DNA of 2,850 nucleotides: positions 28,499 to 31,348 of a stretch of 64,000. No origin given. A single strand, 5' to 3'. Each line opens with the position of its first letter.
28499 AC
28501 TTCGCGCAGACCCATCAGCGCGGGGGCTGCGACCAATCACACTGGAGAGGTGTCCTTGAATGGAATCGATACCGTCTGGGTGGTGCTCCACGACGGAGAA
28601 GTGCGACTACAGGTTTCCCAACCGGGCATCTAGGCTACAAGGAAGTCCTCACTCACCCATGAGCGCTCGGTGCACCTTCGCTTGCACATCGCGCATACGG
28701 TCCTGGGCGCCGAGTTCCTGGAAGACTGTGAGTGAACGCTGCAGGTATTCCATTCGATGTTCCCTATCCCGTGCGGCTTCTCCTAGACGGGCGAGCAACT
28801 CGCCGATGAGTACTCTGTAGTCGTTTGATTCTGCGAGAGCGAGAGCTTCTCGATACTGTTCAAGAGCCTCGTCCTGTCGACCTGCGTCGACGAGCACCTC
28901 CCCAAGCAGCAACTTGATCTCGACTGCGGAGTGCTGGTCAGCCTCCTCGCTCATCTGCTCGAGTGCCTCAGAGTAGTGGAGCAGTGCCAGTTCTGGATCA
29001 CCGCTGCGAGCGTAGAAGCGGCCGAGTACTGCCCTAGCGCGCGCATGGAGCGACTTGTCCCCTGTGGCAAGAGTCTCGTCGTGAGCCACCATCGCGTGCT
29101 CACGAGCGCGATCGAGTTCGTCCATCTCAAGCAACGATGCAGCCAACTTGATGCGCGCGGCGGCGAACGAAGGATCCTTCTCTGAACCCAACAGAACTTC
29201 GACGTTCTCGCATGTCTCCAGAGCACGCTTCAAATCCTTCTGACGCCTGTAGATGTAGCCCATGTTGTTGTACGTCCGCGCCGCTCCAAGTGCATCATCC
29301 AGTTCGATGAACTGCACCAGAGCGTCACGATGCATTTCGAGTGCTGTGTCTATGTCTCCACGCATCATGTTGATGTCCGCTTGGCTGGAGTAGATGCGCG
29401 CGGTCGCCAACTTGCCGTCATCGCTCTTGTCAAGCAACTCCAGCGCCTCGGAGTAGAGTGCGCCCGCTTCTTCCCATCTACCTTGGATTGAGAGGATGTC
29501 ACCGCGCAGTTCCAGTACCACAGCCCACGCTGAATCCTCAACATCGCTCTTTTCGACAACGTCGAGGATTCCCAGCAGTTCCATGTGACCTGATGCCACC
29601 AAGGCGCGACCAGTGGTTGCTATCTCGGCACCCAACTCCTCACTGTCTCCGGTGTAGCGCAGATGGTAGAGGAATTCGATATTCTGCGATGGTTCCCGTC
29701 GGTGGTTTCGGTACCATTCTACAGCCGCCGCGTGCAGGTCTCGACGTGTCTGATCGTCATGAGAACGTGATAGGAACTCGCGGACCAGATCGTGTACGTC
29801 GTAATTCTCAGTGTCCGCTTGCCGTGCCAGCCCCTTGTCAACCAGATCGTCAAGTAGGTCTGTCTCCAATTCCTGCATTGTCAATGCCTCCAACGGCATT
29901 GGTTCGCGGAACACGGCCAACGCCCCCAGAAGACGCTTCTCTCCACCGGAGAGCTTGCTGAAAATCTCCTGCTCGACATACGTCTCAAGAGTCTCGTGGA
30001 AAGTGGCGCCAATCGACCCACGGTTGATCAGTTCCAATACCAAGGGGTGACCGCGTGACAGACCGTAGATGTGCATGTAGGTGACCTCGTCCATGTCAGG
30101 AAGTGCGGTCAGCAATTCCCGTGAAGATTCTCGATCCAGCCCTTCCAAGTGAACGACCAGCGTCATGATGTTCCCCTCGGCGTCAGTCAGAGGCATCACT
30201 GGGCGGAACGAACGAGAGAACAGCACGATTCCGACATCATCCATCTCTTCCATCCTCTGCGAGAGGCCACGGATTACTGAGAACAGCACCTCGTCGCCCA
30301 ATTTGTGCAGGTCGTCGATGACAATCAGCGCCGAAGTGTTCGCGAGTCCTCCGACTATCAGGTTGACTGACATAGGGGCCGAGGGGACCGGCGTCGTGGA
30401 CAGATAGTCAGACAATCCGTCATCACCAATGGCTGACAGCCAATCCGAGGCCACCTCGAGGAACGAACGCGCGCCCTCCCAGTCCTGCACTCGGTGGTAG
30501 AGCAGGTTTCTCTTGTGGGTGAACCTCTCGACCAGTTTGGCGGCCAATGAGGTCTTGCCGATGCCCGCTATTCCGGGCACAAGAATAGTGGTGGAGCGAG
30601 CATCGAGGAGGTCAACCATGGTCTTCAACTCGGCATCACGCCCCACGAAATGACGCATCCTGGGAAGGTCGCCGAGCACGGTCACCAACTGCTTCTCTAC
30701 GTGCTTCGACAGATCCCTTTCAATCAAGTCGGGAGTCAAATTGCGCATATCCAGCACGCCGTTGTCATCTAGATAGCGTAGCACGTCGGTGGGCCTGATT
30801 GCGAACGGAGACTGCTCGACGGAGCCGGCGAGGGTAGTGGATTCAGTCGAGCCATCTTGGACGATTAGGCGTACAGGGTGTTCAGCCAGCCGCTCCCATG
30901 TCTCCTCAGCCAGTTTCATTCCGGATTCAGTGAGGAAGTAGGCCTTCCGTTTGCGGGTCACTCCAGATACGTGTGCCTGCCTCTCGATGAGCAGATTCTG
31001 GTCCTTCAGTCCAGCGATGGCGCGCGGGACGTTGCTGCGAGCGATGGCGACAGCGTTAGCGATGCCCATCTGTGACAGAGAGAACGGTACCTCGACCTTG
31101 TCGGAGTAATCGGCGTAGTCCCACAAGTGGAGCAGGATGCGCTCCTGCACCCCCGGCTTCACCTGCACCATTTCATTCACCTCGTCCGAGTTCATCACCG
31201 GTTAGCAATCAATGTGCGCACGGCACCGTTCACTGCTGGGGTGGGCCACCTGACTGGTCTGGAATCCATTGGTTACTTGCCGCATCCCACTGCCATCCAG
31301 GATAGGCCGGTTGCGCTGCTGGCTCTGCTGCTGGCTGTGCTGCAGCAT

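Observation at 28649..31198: Archaeal AfsR-like STAND regulator: wHTH + NB-ARC NTPase + TPR sensor in one 849-aa protein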

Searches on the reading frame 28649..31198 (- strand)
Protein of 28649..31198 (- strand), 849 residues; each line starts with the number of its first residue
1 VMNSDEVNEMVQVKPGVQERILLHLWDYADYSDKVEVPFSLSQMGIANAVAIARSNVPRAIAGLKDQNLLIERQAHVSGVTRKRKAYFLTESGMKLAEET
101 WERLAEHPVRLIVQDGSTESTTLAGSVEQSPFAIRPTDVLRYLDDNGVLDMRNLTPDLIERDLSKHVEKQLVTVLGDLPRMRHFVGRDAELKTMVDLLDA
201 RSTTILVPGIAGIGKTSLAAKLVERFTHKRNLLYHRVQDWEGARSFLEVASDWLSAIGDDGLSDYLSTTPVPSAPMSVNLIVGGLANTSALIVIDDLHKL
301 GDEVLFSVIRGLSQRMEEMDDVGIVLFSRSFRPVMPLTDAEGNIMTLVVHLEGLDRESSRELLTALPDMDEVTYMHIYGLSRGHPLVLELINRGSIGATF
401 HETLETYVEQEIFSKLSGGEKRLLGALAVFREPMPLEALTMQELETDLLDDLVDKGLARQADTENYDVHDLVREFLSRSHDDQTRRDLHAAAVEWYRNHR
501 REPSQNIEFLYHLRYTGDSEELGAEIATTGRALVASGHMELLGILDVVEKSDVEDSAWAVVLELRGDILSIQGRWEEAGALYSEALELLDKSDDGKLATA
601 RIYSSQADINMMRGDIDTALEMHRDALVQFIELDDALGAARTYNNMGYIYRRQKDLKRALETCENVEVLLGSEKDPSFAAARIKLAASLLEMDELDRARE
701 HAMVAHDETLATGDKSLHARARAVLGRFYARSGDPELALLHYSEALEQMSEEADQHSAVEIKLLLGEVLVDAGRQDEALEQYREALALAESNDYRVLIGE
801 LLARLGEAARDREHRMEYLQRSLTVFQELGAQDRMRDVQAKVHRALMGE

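Call 4: search_protein_families(library=pfam, proteins=[window:28649-31198:-], max_evalue=1)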
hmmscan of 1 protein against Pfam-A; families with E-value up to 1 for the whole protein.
window:28649-31198:- (849 aa): 36 families (the best 25 are shown)
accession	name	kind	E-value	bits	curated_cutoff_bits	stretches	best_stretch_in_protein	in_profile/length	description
PF13424.12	TPR_12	-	1.2e-27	96.3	30.1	5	725-791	9-77/77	Tetratricopeptide repeat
PF00515.34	TPR_1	-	1.1e-16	60.3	27.8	4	640-665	1-26/34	Tetratricopeptide repeat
PF07719.23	TPR_2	-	1.8e-16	59.3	27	4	763-792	5-34/34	Tetratricopeptide repeat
PF17874.7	TPR_MalT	-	1.4e-12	48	45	2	564-703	6-146/336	MalT-like TPR region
PF13414.12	TPR_11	-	4.1e-10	39.6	26.8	2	766-792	1-27/42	TPR repeat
PF13181.12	TPR_8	-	5.9e-09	35.8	25.7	2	640-664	1-25/34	Tetratricopeptide repeat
PF09976.15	TPR_21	-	1.1e-08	35.5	25.5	2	559-593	146-180/193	Tetratricopeptide repeat-like domain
PF14938.12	SNAP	-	1.4e-08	35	25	2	571-697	47-173/282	Soluble NSF attachment protein, SNAP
PF13432.12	TPR_16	-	1.1e-07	32.6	32.7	1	763-812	1-51/65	Tetratricopeptide repeat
PF13191.12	AAA_16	-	8.5e-07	30.1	32.6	1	184-318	2-129/167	AAA ATPase domain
PF14559.12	TPR_19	-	9.7e-07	29.5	25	2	652-700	3-46/68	Tetratricopeptide repeat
PF13176.12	TPR_7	-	1.8e-06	28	27.9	0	724-751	4-31/36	Tetratricopeptide repeat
PF13431.12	TPR_17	-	2.2e-06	27.9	24.4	0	673-700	7-34/34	Tetratricopeptide repeat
PF13401.12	AAA_22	-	2.4e-06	28.3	27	1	204-327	7-121/130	AAA domain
PF13428.12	TPR_14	-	2.8e-06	27.9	23.5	1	760-797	2-38/44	Tetratricopeptide repeat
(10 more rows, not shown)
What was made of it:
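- Checked: TPRs are significant in Pfam: TPR_12 E=1.2e-27, and TPR_MalT E=1.4e-12 at 48 bits, above its 45-bit cut-off (call 4).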

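Call 5: search_protein_families(library=ncbifam, proteins=[window:28649-31198:-], max_evalue=1)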
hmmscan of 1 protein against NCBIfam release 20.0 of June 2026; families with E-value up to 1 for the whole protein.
window:28649-31198:- (849 aa): 21 families
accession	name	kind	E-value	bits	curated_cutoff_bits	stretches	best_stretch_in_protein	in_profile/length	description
NF003420.0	PRK04841.1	equivalog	6.7e-11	40.9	537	2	401-666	248-517/903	HTH-type transcriptional regulator MalT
NF041717.1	HaaA_phane_TPR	equivalog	1.4e-10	39.9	1125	2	566-747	679-860/882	cyclophane-containing RiPP biosynthesis TPR protein HaaT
TIGR02917.1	PEP_TPR_lipo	equivalog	1e-09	36.9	312.2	2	639-794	464-602/899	XrtA/PEP-CTERM system TPR-repeat protein PrsT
NF053617.1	SARPRegAfsRStmc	equivalog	1.6e-09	36.3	1430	3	551-765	770-981/986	SARP-family global regulator AfsR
NF053520.1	HK_Porph_FimS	equivalog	3e-09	35.7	600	1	568-791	93-316/618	sensor histidine kinase FimS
NF053779.1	BT3442_fam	equivalog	2e-08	33.4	940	2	741-821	84-164/563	BT3442 family protein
NF053720.1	NsdA_fam_reg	subfamily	3.3e-08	33.5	75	2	763-820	205-262/432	NsdA family TPR-like regulatory protein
NF047371.1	FlcA_CTERM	equivalog_domain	1.5e-07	30.3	300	1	563-699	403-527/646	periplasmic flagellar collar protein FlcA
NF002725.1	PRK02603.1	equivalog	1.9e-06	28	143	2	572-667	48-133/173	photosystem I assembly protein Ycf3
NF047507.1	TPR_BatC_Lepto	exception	9.1e-06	25.3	175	2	696-752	75-129/214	TPR repeat-containing protein BatC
NF040959.1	MamA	equivalog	0.00013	21.5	200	1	640-789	37-169/204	magnetosome protein MamA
NF052312.1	T9SS_PorW_SprE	equivalog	0.00013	20.7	250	1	650-825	151-319/716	type IX secretion system periplasmic lipoprotein PorW/SprE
TIGR02521.1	type_IV_pilW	equivalog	0.00031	20.4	154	2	711-792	23-98/234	type IV pilus biogenesis/stability protein PilW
TIGR02928.1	TIGR02928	subfamily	0.0012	17.8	181.3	1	183-330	16-175/366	orc1/cdc6 family replication initiation protein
NF008757.0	PRK11788.1-5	equivalog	0.0018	17.5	363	1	639-751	140-246/388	lipopolysaccharide assembly protein LapB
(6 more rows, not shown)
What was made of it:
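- On MalT family: NCBIfam MalT scores 40.9 bits against 537 (call 5).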

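Call 6: search_protein_families(library=padloc, proteins=[window:28649-31198:-], max_evalue=1)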
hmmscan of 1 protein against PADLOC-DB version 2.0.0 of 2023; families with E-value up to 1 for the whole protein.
window:28649-31198:- (849 aa): 4 families
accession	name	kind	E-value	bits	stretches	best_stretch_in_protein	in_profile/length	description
PDLC01169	TPR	-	7.1e-07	26.9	2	717-839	107-228/252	TPR repeats containing protein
PDLC04481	PDC-M16B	-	0.0025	14.6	1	721-796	216-287/471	-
PDLC05079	PDC-S73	-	0.0066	13.3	1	195-234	185-223/752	-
PDLC04140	mad8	-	0.034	11.7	0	188-228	9-53/314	mads_8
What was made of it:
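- On Avs antiviral STAND: PADLOC finds nothing significant (call 6).
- No PADLOC family is significant (call 6).
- Tried and rejected: Defence system: PADLOC negative (call 6).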

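Call 9: find_homologous_proteins(query=window:28652-31198:-)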
Query window:28652-31198:- (849 aa): 820 proteins with E <= 0.001 among 8000 candidates; the best 120 are listed.
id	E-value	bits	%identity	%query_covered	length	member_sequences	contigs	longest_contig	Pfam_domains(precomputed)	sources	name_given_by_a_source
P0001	0.0e+0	1755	95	99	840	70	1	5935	PF13431.13,PF09976.16,PF13414.13,PF13176.13,PF13401.13,PF13428.13,PF13191.13,PF13374.13,PF14559.13,PF17874.8,PF00515.35,PF13424.13,PF14938.13,PF13432.13,PF13181.13,PF07719.24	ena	-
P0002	0.0e+0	1326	72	99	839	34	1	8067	PF09976.16,PF13414.13,PF13176.13,PF13428.13,PF13374.13,PF17874.8,PF00515.35,PF13424.13,PF14938.13,PF13432.13,PF13181.13,PF07719.24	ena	-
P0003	0.0e+0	1297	71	99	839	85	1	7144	PF09976.16,PF13176.13,PF13428.13,PF13191.13,PF13374.13,PF17874.8,PF00515.35,PF13424.13,PF14938.13,PF13432.13,PF13181.13,PF07719.24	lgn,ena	-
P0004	0.0e+0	1290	70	99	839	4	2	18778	PF09976.16,PF13176.13,PF13428.13,PF13191.13,PF13374.13,PF17874.8,PF00515.35,PF13424.13,PF14938.13,PF13432.13,PF13181.13,PF07719.24,PF13174.13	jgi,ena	-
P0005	0.0e+0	1290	70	99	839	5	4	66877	PF13431.13,PF09976.16,PF13414.13,PF13176.13,PF13401.13,PF13428.13,PF13191.13,PF13374.13,PF07721.21,PF14559.13,PF17874.8,PF00515.35,PF13424.13,PF14938.13,PF13432.13,PF13181.13,PF07719.24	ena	-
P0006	0.0e+0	1279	70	99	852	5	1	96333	PF09976.16,PF13414.13,PF13176.13,PF13401.13,PF13428.13,PF13191.13,PF13374.13,PF14559.13,PF17874.8,PF00515.35,PF13424.13,PF14938.13,PF13432.13,PF13181.13,PF07719.24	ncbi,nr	ncbi:MAG: hypothetical protein CMO20_05860 [Thermoplasmata archaeon]|nr:hypothetical protein [Thermo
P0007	0.0e+0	1278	69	99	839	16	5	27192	PF09976.16,PF13414.13,PF13176.13,PF13401.13,PF13428.13,PF13191.13,PF13374.13,PF17874.8,PF00515.35,PF13424.13,PF14938.13,PF13432.13,PF13181.13,PF07719.24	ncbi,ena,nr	ncbi:MAG TPA: tetratricopeptide repeat protein [Candidatus Thalassarchaeaceae archaeon]|nr:tetratric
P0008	0.0e+0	1277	70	99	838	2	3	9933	PF09976.16,PF13176.13,PF13428.13,PF13191.13,PF13374.13,PF17874.8,PF00515.35,PF13424.13,PF14938.13,PF13432.13,PF13181.13,PF07719.24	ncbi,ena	-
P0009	0.0e+0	1254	68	99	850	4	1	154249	PF13431.13,PF09976.16,PF13414.13,PF13176.13,PF13428.13,PF13191.13,PF13374.13,PF07721.21,PF14559.13,PF17874.8,PF00515.35,PF13424.13,PF14938.13,PF13432.13,PF13181.13,PF07719.24,PF13174.13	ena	-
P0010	0.0e+0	1225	67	97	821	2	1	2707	PF09976.16,PF13176.13,PF13428.13,PF13191.13,PF13374.13,PF14559.13,PF17874.8,PF00515.35,PF13424.13,PF14938.13,PF13432.13,PF13181.13,PF07719.24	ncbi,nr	ncbi:MAG: tetratricopeptide repeat protein, partial [Euryarchaeota archaeon]|nr:tetratricopeptide re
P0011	0.0e+0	1212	65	99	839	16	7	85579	PF13431.13,PF09976.16,PF13176.13,PF13401.13,PF13428.13,PF13191.13,PF13374.13,PF07721.21,PF14559.13,PF17874.8,PF00515.35,PF13424.13,PF14938.13,PF13432.13,PF13181.13,PF07719.24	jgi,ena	jgi:tetratricopeptide (TPR) repeat protein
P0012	0.0e+0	1202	64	99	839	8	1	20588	PF14559.13,PF09976.16,PF17874.8,PF00515.35,PF13424.13,PF14938.13,PF13432.13,PF13428.13,PF07719.24,PF13191.13,PF13374.13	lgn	-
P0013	0.0e+0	1201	66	97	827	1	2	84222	PF09976.16,PF17874.8,PF00515.35,PF13424.13,PF14938.13,PF13401.13,PF07719.24,PF13191.13,PF13374.13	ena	-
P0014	0.0e+0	1195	64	99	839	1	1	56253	PF09976.16,PF13176.13,PF13401.13,PF13191.13,PF13374.13,PF14559.13,PF17874.8,PF00515.35,PF13424.13,PF14938.13,PF13181.13,PF07719.24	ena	-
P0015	0.0e+0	1194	64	99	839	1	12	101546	PF09976.16,PF13176.13,PF13401.13,PF13191.13,PF13374.13,PF14559.13,PF17874.8,PF00515.35,PF13424.13,PF14938.13,PF13181.13,PF07719.24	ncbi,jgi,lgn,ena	jgi:tetratricopeptide (TPR) repeat protein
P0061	0.0e+0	1107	59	100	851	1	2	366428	PF09976.16,PF17874.8,PF00515.35,PF13424.13,PF14938.13,PF01637.25,PF13181.13,PF07719.24,PF13191.13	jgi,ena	-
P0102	0.0e+0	1101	60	99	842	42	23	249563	PF00515.35,PF13424.13,PF13176.13,PF13181.13,PF07719.24,PF13191.13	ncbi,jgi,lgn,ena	jgi:tetratricopeptide (TPR) repeat protein/DNA-binding PadR family transcriptional regulator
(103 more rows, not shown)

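Call 13: find_encoding_contigs(protein=P0061, flank=10000, max_places=2)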
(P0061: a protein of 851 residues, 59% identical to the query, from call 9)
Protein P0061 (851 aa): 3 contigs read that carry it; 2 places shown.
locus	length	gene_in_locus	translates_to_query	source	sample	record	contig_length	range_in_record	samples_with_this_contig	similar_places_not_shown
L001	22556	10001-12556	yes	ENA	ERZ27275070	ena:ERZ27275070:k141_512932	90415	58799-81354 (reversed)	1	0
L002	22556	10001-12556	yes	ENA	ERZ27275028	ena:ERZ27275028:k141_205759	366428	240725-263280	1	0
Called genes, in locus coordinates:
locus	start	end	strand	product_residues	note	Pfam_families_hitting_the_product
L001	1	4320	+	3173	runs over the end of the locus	PF02516:STT3, PF13620:CarboxypepD_reg (faint)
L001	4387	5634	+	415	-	PF00082:Peptidase_S8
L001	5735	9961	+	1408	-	PF13229:Beta_helix, PF17957:Big_7 (weak)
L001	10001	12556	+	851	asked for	PF01637:ATPase_2 (weak), PF13191:AAA_16, PF07719:TPR_2 (faint), PF14938:SNAP (faint), PF09976:TPR_21 (faint), PF00515:TPR_1 (faint), PF13424:TPR_12, PF17874:TPR_MalT (weak), +1 more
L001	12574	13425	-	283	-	PF23023:Anti-Pycsar_Apyc1, PF00753:Lactamase_B, PF12706:Lactamase_B_2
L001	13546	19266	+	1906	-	-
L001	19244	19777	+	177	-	-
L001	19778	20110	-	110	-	-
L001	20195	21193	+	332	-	PF01470:Peptidase_C15, PF00293:NUDIX, PF14815:NUDIX_4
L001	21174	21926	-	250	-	PF01877:RNA_binding (weak)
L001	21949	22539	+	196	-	-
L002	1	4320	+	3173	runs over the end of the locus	PF02516:STT3, PF13620:CarboxypepD_reg (faint)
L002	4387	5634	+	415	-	PF00082:Peptidase_S8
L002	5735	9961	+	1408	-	PF13229:Beta_helix, PF17957:Big_7 (weak)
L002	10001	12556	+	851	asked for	PF01637:ATPase_2 (weak), PF13191:AAA_16, PF07719:TPR_2 (faint), PF14938:SNAP (faint), PF09976:TPR_21 (faint), PF00515:TPR_1 (faint), PF13424:TPR_12, PF17874:TPR_MalT (weak), +1 more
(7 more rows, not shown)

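Call 14: find_encoding_contigs(protein=P0102, flank=10000, max_places=2)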
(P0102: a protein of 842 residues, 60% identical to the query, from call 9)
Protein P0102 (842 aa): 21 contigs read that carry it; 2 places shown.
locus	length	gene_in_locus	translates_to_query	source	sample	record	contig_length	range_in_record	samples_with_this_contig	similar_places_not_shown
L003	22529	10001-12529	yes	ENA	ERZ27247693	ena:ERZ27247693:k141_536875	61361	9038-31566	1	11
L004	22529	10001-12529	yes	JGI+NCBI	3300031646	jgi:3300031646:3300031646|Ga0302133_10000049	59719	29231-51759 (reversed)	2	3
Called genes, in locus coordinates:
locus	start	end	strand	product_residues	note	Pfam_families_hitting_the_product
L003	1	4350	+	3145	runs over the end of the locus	PF02516:STT3, PF13231:PMT_2 (weak), PF13620:CarboxypepD_reg (faint)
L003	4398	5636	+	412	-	PF00082:Peptidase_S8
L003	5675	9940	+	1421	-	PF17957:Big_7 (faint), PF13229:Beta_helix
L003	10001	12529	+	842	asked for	PF13191:AAA_16, PF07719:TPR_2 (faint), PF13176:TPR_7 (faint), PF00515:TPR_1 (faint), PF13181:TPR_8 (faint), PF13424:TPR_12 (weak)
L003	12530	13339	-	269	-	PF00753:Lactamase_B, PF23023:Anti-Pycsar_Apyc1, PF12706:Lactamase_B_2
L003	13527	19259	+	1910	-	-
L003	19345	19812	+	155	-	-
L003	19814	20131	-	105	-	-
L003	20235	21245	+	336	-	PF01470:Peptidase_C15, PF00293:NUDIX, PF14815:NUDIX_4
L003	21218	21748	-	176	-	PF01877:RNA_binding (weak)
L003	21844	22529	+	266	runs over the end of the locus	-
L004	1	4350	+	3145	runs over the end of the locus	PF02516:STT3, PF13231:PMT_2 (weak), PF13620:CarboxypepD_reg (faint)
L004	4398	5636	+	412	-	PF00082:Peptidase_S8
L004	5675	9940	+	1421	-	PF17957:Big_7 (faint), PF13229:Beta_helix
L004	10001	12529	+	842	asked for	PF13191:AAA_16, PF07719:TPR_2 (faint), PF13176:TPR_7 (faint), PF00515:TPR_1 (faint), PF13181:TPR_8 (faint), PF13424:TPR_12 (weak)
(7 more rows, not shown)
